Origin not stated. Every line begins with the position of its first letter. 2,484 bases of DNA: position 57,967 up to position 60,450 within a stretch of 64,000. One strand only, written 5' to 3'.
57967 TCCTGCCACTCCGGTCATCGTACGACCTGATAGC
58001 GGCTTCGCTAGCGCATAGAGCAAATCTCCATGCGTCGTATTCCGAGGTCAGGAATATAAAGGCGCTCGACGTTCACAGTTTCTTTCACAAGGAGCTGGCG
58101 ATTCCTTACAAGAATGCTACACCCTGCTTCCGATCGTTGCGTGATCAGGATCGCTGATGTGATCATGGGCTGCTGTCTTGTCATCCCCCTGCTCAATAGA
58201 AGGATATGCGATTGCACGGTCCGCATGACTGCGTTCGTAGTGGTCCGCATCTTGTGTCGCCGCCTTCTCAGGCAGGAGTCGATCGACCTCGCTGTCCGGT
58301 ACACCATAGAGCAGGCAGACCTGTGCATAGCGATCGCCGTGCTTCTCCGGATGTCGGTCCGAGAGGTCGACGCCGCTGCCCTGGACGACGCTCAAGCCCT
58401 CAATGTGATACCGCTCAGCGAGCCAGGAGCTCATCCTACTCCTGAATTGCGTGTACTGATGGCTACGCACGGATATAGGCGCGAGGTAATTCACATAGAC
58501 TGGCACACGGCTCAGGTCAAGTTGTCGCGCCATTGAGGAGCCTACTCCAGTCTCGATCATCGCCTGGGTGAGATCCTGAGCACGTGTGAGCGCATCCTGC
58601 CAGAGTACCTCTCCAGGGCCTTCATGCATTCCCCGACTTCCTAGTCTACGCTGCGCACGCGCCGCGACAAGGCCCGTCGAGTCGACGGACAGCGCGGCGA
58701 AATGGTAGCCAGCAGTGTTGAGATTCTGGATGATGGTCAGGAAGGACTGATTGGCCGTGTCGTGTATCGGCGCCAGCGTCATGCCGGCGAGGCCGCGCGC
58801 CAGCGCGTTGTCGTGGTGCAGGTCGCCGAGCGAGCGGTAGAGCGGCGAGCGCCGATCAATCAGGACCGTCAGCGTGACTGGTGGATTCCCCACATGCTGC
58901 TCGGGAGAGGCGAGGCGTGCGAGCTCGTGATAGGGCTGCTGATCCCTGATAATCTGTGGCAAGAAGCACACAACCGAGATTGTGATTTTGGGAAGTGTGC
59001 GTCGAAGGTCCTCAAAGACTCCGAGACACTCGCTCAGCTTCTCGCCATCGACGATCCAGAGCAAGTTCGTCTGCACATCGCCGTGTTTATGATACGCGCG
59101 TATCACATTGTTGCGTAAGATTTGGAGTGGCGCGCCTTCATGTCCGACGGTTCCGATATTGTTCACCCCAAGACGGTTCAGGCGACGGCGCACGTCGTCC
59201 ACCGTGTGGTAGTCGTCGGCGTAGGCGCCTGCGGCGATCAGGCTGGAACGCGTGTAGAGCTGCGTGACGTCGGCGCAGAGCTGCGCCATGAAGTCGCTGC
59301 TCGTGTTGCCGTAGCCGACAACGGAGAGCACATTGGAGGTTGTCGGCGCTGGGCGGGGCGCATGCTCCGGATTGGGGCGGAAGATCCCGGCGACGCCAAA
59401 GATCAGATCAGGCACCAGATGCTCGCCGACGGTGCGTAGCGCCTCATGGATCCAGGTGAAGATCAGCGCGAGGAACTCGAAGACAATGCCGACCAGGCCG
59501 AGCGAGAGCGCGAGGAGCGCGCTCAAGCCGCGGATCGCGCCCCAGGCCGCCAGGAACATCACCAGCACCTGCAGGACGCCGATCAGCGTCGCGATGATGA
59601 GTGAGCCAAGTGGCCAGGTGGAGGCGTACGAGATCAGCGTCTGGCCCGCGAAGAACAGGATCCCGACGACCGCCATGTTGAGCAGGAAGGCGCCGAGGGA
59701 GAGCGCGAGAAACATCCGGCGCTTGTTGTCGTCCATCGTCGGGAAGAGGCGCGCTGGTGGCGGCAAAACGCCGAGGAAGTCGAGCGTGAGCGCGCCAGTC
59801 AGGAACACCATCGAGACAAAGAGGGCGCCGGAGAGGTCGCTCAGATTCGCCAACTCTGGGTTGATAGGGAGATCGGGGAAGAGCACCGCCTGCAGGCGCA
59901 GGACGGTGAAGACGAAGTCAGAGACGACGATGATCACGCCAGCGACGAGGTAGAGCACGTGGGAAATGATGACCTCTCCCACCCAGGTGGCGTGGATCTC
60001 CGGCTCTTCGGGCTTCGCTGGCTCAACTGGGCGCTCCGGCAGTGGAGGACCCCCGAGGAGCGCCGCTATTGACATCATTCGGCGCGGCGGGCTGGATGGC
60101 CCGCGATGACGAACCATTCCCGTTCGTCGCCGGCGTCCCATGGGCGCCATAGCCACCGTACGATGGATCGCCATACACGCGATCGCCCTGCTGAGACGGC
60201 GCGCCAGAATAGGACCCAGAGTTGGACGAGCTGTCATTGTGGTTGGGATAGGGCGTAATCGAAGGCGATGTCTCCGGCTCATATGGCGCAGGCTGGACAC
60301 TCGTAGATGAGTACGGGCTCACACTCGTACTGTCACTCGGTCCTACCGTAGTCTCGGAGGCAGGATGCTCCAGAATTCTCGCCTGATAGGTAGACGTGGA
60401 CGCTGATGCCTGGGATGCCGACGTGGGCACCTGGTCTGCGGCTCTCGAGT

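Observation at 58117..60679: Two-gene membrane operon encoding a membrane-tethered FtsZ/tubulin-like protein that appears to lack all GTP-binding signatures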

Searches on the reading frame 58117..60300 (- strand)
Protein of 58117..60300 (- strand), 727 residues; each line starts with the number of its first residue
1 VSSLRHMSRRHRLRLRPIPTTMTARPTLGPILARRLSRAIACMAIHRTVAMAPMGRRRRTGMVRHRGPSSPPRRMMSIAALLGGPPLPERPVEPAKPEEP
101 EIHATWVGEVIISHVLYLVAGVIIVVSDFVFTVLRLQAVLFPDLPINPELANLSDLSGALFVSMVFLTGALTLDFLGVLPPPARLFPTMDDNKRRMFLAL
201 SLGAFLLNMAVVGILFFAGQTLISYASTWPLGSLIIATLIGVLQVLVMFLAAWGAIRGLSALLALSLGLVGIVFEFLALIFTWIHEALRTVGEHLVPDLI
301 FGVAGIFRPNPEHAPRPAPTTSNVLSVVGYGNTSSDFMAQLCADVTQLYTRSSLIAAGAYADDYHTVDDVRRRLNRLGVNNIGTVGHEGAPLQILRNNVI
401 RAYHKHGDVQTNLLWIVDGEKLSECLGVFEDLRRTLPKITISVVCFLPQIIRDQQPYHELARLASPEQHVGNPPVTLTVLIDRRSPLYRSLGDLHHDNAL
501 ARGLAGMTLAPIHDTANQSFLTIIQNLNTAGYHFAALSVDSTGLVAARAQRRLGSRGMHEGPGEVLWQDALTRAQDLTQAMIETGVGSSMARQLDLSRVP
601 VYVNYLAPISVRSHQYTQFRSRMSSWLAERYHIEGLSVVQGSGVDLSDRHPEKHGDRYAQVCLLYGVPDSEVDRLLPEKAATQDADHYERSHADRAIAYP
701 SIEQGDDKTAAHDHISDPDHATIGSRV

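Call 3: search_protein_families(library=pfam, proteins=[window:58117-60300:-], max_evalue=1)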
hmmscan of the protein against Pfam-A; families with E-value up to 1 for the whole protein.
window:58117-60300:- (727 aa): 0 families

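Call 4: search_protein_families(library=ncbifam, proteins=[window:58117-60300:-], max_evalue=1)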
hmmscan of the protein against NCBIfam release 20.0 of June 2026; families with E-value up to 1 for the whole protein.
window:58117-60300:- (727 aa): 0 families

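Call 5: search_solved_structures(query=window:58117-60300:-, max_evalue=10)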
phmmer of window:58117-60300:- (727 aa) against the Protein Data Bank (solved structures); distinct sequences matched with E-value up to 10: 0.

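Call 7: find_homologous_proteins(query=window:58117-60078:-, max_evalue=0.001)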
Query window:58117-60078:- (653 aa): 48 proteins with E <= 0.001 among 8000 candidates.
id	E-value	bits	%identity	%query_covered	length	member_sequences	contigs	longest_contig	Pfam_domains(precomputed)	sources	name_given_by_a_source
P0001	0.0e+0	1265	88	98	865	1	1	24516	-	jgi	jgi:hypothetical protein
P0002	0.0e+0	1114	92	82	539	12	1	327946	-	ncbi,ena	-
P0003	0.0e+0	1102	79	94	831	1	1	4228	-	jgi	jgi:hypothetical protein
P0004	0.0e+0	1076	80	91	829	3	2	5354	-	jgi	-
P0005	0.0e+0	1058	79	91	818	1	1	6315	-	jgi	jgi:hypothetical protein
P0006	0.0e+0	1049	77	91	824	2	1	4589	-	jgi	-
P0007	0.0e+0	1037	78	91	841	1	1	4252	-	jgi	jgi:hypothetical protein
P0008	0.0e+0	1033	76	94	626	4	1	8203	-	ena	-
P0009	0.0e+0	1033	79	90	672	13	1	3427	-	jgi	-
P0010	0.0e+0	1021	77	91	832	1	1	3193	-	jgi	jgi:hypothetical protein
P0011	0.0e+0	1020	83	83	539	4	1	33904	-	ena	-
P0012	0.0e+0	1018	75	91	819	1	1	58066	-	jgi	jgi:hypothetical protein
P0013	1.4e-298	1010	75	92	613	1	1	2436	-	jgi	-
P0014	1.4e-291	987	79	86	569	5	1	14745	-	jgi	jgi:hypothetical protein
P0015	4.0e-209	714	72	67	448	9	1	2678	-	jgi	jgi:hypothetical protein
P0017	5.7e-184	631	92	48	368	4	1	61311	-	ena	-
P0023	2.5e-160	553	45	89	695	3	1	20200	-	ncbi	ncbi:MAG TPA: hypothetical protein VF818_09550 [Ktedonobacterales bacterium]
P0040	9.5e-132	459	96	35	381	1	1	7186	-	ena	-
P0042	2.5e-129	451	40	90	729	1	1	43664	-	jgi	jgi:hypothetical protein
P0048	8.0e-75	271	98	21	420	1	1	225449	-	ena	-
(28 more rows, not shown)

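Call 14: find_encoding_contigs(protein=P0002, flank=8000, max_places=3)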
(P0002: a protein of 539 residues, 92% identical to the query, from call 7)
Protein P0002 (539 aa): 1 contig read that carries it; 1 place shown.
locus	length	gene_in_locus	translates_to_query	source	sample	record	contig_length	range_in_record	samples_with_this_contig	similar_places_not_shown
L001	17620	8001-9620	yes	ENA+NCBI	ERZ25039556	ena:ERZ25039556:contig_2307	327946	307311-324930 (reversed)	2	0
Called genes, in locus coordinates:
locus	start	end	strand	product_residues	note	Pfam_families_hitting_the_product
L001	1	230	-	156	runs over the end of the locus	-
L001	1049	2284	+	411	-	PF13424:TPR_12 (faint)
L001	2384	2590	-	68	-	-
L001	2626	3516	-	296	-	-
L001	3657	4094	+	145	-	-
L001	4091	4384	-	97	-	-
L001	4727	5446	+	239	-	PF01936:NYN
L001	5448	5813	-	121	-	-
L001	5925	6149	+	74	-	PF01906:YbjQ_1 (faint)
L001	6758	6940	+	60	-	-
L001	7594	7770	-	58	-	-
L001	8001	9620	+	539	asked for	-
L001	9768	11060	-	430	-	PF00324:AA_permease, PF13520:AA_permease_2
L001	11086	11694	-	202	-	PF13520:AA_permease_2 (weak)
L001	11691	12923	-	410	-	PF01594:AI-2E_transport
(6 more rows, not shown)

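Call 15: find_encoding_contigs(protein=P0001, flank=8000, max_places=3)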
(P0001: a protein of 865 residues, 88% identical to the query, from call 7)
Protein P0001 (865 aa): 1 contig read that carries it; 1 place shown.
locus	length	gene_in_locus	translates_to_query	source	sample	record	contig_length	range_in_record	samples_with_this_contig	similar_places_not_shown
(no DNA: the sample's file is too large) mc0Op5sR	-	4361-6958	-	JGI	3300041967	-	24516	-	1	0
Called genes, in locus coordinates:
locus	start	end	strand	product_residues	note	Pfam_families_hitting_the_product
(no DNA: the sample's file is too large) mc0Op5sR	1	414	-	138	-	?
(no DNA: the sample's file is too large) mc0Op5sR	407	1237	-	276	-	PF00378:ECH_1, PF16113:ECH_2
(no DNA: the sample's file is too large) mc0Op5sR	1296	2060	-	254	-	PF02592:Vut_1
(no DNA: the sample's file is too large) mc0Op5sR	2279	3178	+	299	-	-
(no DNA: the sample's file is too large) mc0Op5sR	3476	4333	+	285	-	-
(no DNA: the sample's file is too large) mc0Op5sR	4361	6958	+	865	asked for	-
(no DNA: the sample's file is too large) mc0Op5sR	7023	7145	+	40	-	-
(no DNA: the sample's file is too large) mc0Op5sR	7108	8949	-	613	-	PF00324:AA_permease, PF13520:AA_permease_2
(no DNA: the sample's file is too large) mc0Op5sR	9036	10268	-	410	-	PF01594:AI-2E_transport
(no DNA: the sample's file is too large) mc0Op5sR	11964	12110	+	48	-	-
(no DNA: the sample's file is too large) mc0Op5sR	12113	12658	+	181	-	-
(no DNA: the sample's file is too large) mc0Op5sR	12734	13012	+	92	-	-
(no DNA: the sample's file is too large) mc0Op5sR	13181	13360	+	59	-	PF14328:DUF4385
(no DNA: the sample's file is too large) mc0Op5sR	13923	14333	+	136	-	-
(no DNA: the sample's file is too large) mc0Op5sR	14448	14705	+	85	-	-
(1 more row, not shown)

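Call 24: find_encoding_contigs(protein=P0012, flank=8000, max_places=2)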
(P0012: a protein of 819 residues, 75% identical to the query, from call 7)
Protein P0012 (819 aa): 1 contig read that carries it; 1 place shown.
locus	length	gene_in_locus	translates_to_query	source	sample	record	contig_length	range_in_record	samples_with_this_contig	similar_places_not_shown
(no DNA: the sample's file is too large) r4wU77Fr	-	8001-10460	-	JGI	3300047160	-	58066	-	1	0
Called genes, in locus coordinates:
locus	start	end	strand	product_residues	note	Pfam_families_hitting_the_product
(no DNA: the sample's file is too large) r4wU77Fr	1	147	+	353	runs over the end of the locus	PF13185:GAF_2 (weak), PF01590:GAF (weak)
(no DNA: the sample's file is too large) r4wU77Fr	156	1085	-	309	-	PF00682:HMGL-like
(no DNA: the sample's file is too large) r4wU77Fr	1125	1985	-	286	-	-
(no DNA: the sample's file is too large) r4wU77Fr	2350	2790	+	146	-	PF00903:Glyoxalase, PF22677:Ble-like_N (faint), PF13669:Glyoxalase_4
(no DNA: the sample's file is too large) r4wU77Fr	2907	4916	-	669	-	PF00289:Biotin_carb_N, PF02786:CPSase_L_D2, PF07478:Dala_Dala_lig_C, PF02785:Biotin_carb_C, PF21139:BT_MCC_alpha, PF00364:Biotin_lipoyl, PF25917:BSH_RND (weak)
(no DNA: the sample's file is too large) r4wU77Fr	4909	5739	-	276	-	PF00378:ECH_1, PF16113:ECH_2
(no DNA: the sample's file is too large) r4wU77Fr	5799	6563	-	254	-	PF02592:Vut_1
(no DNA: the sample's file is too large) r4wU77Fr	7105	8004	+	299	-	-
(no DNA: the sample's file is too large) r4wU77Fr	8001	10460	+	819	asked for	-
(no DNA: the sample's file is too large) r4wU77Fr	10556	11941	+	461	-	-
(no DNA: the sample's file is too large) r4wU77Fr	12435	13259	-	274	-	PF21948:LplA-B_cat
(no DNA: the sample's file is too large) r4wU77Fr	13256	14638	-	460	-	PF00144:Beta-lactamase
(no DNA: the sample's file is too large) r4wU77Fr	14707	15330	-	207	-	PF00561:Abhydrolase_1, PF12146:Hydrolase_4 (weak), PF12697:Abhydrolase_6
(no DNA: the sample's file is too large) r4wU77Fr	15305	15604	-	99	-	-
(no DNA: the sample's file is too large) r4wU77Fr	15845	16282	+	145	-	PF01047:MarR, PF13463:HTH_27 (weak), PF01325:Fe_dep_repress, PF12802:MarR_2, PF22166:WHD_ArnR1 (faint), PF13412:HTH_24 (weak)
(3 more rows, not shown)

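Call 25: find_encoding_contigs(protein=P0023, flank=8000, max_places=2)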
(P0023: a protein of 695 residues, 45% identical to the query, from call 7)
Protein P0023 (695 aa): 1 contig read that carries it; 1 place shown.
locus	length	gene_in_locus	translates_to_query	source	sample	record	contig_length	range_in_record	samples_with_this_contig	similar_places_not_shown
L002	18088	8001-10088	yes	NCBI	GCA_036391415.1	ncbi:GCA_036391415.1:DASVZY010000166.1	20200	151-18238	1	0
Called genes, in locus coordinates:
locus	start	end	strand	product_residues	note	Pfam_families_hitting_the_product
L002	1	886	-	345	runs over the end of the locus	PF06609:TRI12, PF07690:MFS_1, PF00083:Sugar_tr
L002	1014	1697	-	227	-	PF00440:TetR_N, PF14246:TetR_C_7 (weak)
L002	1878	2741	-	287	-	PF00296:Bac_luciferase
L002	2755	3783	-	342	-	PF13379:NMT1_2 (faint), PF09084:NMT1, PF12974:Phosphonate-bd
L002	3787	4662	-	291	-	PF00528:BPD_transp_1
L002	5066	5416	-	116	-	PF06155:GBBH-like_N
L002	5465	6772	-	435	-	-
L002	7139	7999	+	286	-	-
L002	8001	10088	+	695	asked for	-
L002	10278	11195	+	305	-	PF01717:Meth_synt_2, PF01208:URO-D (weak), PF08267:Meth_synt_1 (weak)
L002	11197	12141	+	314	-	PF01636:APH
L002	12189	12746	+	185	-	PF01872:RibD_C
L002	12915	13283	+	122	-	PF00072:Response_reg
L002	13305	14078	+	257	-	-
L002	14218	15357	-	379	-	PF01436:NHL (faint)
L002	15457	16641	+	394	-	PF12323:HTH_OrfB_IS605, PF01385:OrfB_IS605, PF07282:Cas12f1-like_TNB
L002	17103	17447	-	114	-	PF00589:Phage_integrase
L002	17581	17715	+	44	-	-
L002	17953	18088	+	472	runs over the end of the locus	PF01566:Nramp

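Call 26: find_encoding_contigs(protein=P0042, flank=8000, max_places=2)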
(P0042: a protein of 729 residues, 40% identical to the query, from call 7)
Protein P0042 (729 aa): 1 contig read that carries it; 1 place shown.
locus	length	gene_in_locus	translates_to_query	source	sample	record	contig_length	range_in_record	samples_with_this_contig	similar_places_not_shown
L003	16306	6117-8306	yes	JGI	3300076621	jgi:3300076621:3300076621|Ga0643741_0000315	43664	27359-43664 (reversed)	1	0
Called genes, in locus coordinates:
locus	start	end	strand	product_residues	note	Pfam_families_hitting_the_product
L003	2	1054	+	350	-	?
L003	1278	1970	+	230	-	-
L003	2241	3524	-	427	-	PF00675:Peptidase_M16, PF05193:Peptidase_M16_C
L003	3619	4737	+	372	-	PF01385:OrfB_IS605 (weak), PF07282:Cas12f1-like_TNB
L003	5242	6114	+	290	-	-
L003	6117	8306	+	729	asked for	-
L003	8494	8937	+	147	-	PF02325:CCB3_YggT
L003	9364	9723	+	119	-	-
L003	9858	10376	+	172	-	-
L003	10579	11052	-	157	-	PF14534:DUF4440, PF12680:SnoaL_2 (faint)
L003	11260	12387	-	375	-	-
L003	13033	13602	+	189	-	-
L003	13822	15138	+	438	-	PF13701:DDE_Tnp_1_4, PF01609:DDE_Tnp_1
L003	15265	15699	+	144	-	PF03551:PadR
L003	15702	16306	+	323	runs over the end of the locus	-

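Call 43: search_protein_families(library=padloc, proteins=[P0001], max_evalue=1)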
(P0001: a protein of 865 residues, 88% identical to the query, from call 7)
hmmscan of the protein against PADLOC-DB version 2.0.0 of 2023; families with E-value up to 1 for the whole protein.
P0001 (865 aa): 0 families

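Call 46: search_protein_families(library=pfam, proteins=[L002:7139-7999:+, L003:5242-6114:+], max_evalue=10)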
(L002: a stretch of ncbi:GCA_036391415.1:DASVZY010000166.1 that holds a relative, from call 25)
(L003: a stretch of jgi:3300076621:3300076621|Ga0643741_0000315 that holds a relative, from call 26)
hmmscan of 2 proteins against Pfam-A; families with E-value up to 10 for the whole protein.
L002:7139-7999:+ (286 aa): 0 families

L003:5242-6114:+ (290 aa): 1 family
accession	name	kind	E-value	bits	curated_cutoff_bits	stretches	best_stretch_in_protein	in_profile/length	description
PF15255.11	CAP-ZIP_m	-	1.1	10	28.2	1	252-285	51-84/140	WASH complex subunit CAP-Z interacting, central region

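Call 54: predict_structure(alignment_id=A4)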
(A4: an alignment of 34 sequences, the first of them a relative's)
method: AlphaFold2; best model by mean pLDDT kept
length: 695 residues; sequences in the alignment: 34
mean_pLDDT: 65.1   pTM: 0.52
mean pLDDT of the five models: 65.1, 63.4, 62.9, 60.0, 59.7
residues with pLDDT >= 90: 53; 70-90: 244; 50-70: 247; < 50: 151
segments of 3 or more residues with pLDDT < 50: 31-33, 35-37, 40-57, 64-114, 149-156, 257-261, 298-300, 314-326, 522-526, 555-572, 683-695
pLDDT, mean of each block of 10 residues (from residue 1): 77 80 59 48 45 46 46 29 26 26 34 52 61 56 48 50 61 63 57 65 70 66 58 59 56 50 56 70 66 50 54 43 51 93 90 74 91 90 87 84 90 77 90 89 87 75 79 66 83 80 84 69 53 74 70 43 33 72 84 70 68 83 83 84 76 69 72 74 42 33
secondary structure, 60 per line:
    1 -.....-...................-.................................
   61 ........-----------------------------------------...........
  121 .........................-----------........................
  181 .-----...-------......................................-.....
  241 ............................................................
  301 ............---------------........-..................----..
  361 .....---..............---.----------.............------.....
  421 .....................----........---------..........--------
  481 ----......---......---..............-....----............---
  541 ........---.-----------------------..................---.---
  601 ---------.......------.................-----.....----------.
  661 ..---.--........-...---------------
elements in order (helices of 4 or more, strands of 3 or more residues): H2-6 H8-26 H28-68 H110-145 H157-181 H197-234 H236-312 E328-335 H337-354 E359-365 H369-382 H397-409 E416-424 H425-441 E446-453 H463-472 E485-490 H494-499 H503-516 H518-521 H526-537 E541-548 H576-593 E610-616 H623-639 E645-649 E669-676

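Call 94: find_encoding_contigs(protein=window:58117-60078:-, flank=3000, max_places=4)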
Protein window:58117-60078:- (653 aa): no gene with exactly this product is on record in the collection.

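Call 95: list_cluster_members(proteins=[P0002, P0048, P0040, P0017, P0011])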
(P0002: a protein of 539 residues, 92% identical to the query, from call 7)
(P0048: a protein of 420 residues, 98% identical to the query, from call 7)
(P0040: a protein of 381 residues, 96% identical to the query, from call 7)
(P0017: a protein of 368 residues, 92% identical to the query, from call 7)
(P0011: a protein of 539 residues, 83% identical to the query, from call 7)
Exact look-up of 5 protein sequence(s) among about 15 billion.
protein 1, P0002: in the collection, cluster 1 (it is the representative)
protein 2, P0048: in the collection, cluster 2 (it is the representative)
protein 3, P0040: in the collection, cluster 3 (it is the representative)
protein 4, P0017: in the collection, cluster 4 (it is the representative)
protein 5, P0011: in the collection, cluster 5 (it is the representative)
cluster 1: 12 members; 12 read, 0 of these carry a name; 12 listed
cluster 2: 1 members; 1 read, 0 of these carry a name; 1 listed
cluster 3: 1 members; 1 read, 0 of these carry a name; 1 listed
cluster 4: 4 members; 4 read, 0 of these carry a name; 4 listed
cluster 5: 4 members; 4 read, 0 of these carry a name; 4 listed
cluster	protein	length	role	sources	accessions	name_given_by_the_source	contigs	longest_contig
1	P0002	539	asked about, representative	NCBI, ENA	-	-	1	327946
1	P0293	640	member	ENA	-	-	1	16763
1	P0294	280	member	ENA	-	-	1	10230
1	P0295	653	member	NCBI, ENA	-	-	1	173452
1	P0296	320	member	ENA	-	-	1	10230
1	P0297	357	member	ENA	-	-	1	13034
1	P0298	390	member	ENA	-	-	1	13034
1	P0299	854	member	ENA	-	-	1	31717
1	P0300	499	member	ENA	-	-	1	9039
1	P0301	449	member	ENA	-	-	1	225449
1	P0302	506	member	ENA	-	-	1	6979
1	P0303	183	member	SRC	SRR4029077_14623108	-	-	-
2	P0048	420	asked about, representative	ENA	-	-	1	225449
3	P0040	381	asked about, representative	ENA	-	-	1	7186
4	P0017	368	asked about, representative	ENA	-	-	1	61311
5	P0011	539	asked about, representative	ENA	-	-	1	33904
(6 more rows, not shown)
